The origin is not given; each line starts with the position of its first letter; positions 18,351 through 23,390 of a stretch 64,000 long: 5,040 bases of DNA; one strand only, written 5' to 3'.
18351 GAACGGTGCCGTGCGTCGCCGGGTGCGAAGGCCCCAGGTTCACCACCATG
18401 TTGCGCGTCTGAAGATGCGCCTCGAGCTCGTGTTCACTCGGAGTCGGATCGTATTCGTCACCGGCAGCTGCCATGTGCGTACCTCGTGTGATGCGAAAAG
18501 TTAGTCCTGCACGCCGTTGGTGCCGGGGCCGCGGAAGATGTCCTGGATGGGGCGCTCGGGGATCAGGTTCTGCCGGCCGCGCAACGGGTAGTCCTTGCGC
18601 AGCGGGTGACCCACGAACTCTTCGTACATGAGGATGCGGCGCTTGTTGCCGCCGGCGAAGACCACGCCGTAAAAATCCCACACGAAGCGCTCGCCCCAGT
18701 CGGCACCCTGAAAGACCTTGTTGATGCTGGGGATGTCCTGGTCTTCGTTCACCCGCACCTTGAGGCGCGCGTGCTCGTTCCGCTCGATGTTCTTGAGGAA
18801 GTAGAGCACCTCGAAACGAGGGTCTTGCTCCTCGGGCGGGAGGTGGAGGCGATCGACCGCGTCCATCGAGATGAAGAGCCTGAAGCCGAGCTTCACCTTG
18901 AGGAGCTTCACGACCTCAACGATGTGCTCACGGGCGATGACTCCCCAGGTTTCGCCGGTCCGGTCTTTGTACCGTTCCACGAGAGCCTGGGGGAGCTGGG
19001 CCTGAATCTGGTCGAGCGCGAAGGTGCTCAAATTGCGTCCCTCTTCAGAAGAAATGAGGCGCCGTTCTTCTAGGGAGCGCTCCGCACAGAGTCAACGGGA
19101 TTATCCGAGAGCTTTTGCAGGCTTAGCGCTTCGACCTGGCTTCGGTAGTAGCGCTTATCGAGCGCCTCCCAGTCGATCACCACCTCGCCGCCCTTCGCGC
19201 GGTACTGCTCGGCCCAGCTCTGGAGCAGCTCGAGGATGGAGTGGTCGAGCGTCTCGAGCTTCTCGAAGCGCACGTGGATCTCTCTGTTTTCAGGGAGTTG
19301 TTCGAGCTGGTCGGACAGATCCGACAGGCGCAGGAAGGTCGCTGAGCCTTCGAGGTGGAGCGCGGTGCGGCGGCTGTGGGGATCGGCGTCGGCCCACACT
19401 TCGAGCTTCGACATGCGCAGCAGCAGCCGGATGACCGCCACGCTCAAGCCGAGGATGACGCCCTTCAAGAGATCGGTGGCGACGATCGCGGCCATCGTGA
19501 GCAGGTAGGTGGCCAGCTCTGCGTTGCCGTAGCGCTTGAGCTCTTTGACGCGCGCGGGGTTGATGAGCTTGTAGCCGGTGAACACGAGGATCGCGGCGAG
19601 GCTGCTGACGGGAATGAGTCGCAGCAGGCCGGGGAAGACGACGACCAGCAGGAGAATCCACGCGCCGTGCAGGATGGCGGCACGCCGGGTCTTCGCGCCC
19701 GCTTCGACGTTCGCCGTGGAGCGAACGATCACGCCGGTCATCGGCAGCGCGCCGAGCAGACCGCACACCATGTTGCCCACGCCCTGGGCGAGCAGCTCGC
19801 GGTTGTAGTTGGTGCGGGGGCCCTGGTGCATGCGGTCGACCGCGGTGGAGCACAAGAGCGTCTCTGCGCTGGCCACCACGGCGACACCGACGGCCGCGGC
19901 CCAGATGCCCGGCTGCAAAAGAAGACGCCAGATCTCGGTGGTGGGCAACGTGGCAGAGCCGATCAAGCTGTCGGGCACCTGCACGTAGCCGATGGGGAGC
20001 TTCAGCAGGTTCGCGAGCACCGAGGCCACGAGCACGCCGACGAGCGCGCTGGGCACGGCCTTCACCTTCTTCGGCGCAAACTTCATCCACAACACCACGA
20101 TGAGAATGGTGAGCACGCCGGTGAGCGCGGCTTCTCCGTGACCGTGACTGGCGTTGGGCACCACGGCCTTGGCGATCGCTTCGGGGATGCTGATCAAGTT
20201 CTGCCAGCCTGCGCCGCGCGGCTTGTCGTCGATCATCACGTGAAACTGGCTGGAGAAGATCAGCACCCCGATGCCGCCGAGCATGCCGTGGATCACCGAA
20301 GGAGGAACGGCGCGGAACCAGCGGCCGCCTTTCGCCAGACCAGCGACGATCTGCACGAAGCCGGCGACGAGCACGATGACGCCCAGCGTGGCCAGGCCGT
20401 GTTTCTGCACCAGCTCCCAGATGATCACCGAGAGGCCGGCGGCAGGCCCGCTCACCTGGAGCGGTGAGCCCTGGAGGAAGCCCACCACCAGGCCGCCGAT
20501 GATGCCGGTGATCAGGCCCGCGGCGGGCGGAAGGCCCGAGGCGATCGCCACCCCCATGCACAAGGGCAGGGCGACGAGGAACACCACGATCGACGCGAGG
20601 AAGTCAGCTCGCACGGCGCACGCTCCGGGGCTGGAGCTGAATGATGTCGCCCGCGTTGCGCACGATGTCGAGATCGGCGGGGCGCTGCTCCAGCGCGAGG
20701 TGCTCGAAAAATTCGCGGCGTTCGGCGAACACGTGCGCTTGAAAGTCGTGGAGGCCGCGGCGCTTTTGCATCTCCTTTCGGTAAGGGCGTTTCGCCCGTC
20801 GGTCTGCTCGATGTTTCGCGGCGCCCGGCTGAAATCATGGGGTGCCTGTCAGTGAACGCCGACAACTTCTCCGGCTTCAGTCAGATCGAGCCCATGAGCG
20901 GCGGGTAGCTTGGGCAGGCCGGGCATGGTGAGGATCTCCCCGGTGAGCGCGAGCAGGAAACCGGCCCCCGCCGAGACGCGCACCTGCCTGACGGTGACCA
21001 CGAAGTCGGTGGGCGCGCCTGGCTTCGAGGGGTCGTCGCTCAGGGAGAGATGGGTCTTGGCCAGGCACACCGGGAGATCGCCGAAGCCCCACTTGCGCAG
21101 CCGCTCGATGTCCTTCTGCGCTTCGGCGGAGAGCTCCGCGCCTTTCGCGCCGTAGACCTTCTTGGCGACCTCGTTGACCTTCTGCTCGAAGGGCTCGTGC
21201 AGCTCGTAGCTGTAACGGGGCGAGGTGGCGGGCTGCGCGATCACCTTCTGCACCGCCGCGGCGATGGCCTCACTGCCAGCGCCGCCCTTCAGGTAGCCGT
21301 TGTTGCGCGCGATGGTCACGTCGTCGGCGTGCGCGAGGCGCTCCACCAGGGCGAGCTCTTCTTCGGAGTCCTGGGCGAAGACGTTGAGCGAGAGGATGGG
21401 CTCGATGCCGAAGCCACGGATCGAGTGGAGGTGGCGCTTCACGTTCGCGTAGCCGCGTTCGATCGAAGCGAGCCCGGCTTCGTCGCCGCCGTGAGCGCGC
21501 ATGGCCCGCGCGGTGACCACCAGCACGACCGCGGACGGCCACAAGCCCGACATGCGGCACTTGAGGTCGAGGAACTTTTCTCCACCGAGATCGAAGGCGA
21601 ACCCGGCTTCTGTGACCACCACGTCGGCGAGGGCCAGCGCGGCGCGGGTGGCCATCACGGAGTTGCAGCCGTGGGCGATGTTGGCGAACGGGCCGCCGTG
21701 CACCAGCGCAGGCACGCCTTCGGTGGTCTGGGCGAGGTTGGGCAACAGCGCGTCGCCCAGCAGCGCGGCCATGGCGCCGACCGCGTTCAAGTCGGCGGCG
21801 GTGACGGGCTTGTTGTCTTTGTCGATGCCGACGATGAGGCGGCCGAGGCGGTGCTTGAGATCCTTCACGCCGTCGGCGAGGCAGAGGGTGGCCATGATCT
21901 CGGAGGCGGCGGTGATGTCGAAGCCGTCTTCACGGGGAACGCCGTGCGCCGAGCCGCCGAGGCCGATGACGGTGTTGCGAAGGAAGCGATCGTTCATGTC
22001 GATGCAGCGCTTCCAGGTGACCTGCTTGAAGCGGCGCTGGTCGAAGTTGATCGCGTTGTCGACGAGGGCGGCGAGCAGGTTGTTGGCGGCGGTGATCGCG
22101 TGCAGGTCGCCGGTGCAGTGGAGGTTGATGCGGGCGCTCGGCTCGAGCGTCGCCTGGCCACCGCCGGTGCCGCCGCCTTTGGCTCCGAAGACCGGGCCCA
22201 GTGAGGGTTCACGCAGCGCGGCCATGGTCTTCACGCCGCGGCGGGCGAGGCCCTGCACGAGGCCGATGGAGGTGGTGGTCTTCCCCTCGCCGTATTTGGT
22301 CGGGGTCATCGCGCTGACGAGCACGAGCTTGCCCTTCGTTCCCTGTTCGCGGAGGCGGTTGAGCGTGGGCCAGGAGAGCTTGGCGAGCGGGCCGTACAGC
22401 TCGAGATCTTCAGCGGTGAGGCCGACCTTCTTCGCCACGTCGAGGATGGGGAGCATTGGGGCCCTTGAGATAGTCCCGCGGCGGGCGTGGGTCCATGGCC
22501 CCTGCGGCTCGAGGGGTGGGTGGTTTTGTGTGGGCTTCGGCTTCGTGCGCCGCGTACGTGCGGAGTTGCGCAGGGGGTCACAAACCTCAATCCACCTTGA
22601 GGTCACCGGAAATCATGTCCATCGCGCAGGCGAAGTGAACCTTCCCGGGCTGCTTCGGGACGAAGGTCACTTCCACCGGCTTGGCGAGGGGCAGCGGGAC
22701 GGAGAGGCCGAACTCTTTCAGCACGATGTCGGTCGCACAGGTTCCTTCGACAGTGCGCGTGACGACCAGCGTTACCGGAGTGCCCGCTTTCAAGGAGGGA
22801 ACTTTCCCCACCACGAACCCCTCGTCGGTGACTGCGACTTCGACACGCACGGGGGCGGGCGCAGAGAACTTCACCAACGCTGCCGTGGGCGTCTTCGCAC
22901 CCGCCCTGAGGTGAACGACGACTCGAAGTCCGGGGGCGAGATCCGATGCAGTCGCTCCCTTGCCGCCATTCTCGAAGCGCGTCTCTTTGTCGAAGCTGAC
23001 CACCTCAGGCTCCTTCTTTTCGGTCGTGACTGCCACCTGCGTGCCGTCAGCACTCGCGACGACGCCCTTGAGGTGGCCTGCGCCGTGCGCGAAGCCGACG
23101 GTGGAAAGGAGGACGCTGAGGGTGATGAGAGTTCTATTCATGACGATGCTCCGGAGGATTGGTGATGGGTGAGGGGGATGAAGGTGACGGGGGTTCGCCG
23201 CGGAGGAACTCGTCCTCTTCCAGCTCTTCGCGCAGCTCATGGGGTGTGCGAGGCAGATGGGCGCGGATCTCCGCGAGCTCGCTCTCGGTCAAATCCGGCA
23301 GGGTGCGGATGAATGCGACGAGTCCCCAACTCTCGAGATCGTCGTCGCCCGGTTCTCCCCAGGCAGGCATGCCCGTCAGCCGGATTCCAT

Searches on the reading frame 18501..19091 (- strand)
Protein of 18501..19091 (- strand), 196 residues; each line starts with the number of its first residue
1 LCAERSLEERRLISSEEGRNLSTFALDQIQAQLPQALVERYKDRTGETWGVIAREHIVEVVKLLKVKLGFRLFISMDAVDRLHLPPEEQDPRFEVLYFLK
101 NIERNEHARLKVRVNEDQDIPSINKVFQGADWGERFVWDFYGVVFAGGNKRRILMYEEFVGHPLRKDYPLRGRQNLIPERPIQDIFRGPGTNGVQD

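Call 48: search_protein_families(library=pfam, proteins=[window:18501-19091:-], max_evalue=0.001)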
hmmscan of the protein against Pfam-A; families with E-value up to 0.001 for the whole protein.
window:18501-19091:- (196 aa): 1 family
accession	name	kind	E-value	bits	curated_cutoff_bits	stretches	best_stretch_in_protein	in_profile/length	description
PF00329.25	Complex1_30kDa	-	3.5e-33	115.3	22.5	1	52-173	3-123/124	Respiratory-chain NADH dehydrogenase, 30 Kd subunit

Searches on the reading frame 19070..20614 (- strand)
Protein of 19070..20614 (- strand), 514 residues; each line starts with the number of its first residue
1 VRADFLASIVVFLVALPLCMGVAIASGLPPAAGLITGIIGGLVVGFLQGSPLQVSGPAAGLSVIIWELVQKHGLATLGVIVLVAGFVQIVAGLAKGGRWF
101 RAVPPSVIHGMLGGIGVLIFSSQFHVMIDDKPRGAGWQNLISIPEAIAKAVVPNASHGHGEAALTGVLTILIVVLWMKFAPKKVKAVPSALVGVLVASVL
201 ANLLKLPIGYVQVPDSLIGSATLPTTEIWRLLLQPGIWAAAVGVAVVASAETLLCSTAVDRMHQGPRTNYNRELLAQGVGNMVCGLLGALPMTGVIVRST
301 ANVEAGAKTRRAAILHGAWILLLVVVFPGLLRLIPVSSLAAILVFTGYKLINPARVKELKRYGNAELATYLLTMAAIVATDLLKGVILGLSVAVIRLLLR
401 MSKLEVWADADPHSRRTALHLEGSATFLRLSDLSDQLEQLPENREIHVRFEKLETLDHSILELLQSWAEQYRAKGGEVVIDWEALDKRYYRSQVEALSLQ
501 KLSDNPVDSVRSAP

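Call 48: search_protein_families(library=pfam, proteins=[window:19070-20614:-], max_evalue=0.001)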
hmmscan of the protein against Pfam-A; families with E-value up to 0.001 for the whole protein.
window:19070-20614:- (514 aa): 3 families
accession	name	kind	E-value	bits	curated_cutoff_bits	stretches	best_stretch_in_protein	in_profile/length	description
PF00916.26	Sulfate_transp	-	8e-60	203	23.2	1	2-372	2-379/380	Sulfate permease family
PF13466.11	STAS_2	-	1.9e-06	28.4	29.2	1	419-480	1-63/80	STAS domain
PF16983.11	MFS_MOT1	-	1.2e-05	26.1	30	1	255-350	25-111/111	Molybdate transporter of MFS superfamily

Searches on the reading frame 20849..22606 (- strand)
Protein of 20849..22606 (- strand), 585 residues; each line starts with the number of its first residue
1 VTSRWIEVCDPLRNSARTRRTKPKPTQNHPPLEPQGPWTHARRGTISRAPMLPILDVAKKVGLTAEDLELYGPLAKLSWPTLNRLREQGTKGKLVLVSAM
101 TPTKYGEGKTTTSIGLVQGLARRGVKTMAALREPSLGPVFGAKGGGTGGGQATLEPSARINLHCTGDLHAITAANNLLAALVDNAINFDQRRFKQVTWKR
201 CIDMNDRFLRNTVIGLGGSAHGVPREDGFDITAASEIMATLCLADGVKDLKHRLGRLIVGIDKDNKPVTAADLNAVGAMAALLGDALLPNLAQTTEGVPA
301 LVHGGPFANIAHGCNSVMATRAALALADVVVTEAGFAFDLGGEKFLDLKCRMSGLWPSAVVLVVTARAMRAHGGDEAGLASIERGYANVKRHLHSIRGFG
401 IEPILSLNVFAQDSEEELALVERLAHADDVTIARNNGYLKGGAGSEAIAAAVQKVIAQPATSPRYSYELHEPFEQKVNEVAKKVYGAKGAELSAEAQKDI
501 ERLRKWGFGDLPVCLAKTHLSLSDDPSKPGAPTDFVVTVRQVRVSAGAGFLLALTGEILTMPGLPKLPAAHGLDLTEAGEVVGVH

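Call 48: search_protein_families(library=pfam, proteins=[window:20849-22606:-], max_evalue=0.001)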
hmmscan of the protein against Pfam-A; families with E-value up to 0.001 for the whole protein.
window:20849-22606:- (585 aa): 1 family
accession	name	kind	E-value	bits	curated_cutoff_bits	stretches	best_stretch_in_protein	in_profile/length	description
PF01268.25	FTHFS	-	8.5e-215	714.6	27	1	48-584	9-555/556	Formate--tetrahydrofolate ligase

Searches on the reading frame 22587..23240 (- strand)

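Call 41: search_protein_families(library=pfam, proteins=[window:22587-23240:-], max_evalue=5)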
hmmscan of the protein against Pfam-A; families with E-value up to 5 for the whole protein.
window:22587-23240:- (217 aa): 2 families
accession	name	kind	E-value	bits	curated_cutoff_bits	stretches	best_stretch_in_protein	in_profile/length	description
PF13473.12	Cupredoxin_1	-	8.3e-07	29.4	27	1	131-214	21-102/104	Cupredoxin-like domain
PF15702.11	HPS6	-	0.26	10.4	27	1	57-93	32-67/378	Hermansky-Pudlak syndrome 6 protein N-terminal domain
